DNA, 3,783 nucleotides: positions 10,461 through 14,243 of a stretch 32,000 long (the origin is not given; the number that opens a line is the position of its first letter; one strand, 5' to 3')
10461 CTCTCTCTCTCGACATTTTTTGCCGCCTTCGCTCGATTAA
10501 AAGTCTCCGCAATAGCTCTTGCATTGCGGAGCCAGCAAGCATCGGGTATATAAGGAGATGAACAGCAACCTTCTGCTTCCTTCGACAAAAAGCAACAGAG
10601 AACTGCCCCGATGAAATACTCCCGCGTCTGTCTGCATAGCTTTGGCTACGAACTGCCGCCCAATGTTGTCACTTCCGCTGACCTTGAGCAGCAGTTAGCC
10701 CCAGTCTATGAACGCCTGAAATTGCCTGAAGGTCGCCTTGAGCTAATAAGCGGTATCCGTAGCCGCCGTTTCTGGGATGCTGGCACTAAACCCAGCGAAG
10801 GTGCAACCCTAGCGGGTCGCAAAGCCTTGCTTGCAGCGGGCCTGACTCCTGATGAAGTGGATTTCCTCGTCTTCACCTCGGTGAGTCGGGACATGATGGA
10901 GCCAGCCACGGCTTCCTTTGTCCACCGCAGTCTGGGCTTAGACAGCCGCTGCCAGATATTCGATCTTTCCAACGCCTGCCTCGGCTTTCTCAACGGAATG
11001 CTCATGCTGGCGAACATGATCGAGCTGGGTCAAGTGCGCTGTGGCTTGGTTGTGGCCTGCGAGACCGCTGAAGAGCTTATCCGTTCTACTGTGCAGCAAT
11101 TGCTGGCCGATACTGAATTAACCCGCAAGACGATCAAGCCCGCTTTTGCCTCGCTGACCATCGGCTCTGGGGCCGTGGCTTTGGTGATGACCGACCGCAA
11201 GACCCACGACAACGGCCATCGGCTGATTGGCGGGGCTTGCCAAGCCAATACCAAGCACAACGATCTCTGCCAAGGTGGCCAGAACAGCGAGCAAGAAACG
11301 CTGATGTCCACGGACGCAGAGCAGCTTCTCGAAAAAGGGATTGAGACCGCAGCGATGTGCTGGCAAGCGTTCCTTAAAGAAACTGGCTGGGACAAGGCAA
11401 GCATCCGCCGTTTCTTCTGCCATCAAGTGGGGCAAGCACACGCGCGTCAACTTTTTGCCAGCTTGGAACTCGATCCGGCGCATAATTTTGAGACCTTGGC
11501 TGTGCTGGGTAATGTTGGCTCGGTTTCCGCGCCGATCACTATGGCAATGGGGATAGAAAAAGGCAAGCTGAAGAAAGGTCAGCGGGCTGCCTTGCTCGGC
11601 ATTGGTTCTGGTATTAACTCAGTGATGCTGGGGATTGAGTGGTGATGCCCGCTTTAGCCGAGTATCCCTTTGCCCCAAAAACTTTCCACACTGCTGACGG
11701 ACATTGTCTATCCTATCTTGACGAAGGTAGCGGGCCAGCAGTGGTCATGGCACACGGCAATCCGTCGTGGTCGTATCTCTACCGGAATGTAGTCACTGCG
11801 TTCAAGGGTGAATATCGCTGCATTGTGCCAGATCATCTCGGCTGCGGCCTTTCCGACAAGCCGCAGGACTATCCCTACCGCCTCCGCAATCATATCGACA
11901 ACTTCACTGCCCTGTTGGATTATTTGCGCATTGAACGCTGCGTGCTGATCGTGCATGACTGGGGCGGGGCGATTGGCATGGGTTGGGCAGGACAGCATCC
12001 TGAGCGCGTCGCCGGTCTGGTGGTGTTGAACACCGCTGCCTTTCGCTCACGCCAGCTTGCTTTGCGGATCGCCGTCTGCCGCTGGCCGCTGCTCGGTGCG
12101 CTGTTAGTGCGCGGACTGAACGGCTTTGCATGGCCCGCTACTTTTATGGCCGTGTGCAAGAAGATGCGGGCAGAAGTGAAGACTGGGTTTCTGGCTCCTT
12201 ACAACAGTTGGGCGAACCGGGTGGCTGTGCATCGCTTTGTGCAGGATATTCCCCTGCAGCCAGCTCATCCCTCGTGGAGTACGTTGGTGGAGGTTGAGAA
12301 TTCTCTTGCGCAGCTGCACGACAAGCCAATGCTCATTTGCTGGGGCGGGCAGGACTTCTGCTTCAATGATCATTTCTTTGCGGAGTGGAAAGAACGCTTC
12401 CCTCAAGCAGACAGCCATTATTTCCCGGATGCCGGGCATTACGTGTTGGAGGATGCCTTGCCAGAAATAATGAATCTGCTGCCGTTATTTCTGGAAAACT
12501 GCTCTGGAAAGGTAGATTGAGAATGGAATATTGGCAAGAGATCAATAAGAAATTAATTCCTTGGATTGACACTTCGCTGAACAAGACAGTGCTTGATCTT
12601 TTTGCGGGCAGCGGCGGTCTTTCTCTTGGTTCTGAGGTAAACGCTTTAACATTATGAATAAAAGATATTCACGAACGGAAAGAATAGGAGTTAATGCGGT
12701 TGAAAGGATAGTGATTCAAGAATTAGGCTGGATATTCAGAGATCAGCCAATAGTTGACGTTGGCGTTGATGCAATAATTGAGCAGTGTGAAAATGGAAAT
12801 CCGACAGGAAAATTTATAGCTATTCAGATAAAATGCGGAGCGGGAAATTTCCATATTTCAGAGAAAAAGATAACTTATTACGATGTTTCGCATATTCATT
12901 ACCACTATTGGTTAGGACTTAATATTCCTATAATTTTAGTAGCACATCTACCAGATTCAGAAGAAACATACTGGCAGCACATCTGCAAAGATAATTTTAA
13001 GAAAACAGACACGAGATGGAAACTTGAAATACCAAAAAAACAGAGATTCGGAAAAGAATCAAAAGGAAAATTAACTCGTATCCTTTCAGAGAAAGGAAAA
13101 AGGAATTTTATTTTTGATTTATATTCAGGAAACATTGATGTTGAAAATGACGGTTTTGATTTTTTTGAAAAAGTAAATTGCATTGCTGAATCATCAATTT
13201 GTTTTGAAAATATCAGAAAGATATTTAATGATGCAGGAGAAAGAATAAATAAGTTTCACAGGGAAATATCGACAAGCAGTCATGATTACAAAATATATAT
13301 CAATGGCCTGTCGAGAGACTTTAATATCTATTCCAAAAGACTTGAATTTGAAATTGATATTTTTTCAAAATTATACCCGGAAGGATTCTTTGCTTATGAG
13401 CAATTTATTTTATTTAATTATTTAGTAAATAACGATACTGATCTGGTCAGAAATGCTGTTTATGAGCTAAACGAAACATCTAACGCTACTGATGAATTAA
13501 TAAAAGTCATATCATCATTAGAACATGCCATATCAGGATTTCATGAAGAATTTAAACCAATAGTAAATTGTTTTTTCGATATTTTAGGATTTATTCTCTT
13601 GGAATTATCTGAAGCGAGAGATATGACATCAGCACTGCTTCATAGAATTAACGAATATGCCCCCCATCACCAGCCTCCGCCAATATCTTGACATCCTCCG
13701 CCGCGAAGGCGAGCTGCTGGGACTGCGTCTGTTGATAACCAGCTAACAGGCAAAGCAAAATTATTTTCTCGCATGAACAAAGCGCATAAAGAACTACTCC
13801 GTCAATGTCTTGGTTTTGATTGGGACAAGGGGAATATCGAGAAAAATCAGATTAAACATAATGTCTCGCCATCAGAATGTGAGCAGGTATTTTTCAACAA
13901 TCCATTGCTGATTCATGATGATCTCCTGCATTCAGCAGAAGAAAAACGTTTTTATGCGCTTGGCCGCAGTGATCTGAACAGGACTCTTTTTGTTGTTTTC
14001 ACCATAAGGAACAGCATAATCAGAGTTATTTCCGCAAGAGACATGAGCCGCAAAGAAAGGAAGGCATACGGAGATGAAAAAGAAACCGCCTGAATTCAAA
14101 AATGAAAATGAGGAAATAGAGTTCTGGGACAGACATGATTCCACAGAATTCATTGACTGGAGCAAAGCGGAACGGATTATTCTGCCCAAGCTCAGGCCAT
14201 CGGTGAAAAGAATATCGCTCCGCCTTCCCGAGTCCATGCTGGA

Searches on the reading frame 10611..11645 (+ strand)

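Call 54: search_protein_families(library=pfam, proteins=[window:10611-11645:+], max_evalue=0.001)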
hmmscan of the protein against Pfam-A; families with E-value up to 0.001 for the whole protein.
window:10611-11645:+ (344 aa): 3 families
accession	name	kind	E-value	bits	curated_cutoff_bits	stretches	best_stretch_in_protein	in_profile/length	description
PF08541.16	ACP_syn_III_C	-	4.6e-19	68.8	26.6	1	255-337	1-83/90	3-Oxoacyl-[acyl-carrier-protein (ACP)] synthase III C terminal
PF08545.16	ACP_syn_III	-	7.5e-07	29.4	24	1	117-160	1-44/80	3-Oxoacyl-[acyl-carrier-protein (ACP)] synthase III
PF00108.29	Thiolase_N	-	0.00037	20.4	26.4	0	66-152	28-114/260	Thiolase, N-terminal domain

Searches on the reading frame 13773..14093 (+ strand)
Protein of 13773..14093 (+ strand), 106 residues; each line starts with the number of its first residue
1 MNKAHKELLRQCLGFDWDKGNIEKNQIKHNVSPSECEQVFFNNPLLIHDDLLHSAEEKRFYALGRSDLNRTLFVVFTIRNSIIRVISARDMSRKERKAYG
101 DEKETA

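Call 54: search_protein_families(library=pfam, proteins=[window:13773-14093:+], max_evalue=0.001)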
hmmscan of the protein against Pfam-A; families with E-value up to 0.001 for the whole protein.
window:13773-14093:+ (106 aa): 1 family
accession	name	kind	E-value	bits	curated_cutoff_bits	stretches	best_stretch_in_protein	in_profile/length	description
PF04365.19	BrnT_toxin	-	1.6e-24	86.4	34.5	1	17-95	1-77/77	Ribonuclease toxin, BrnT, of type II toxin-antitoxin system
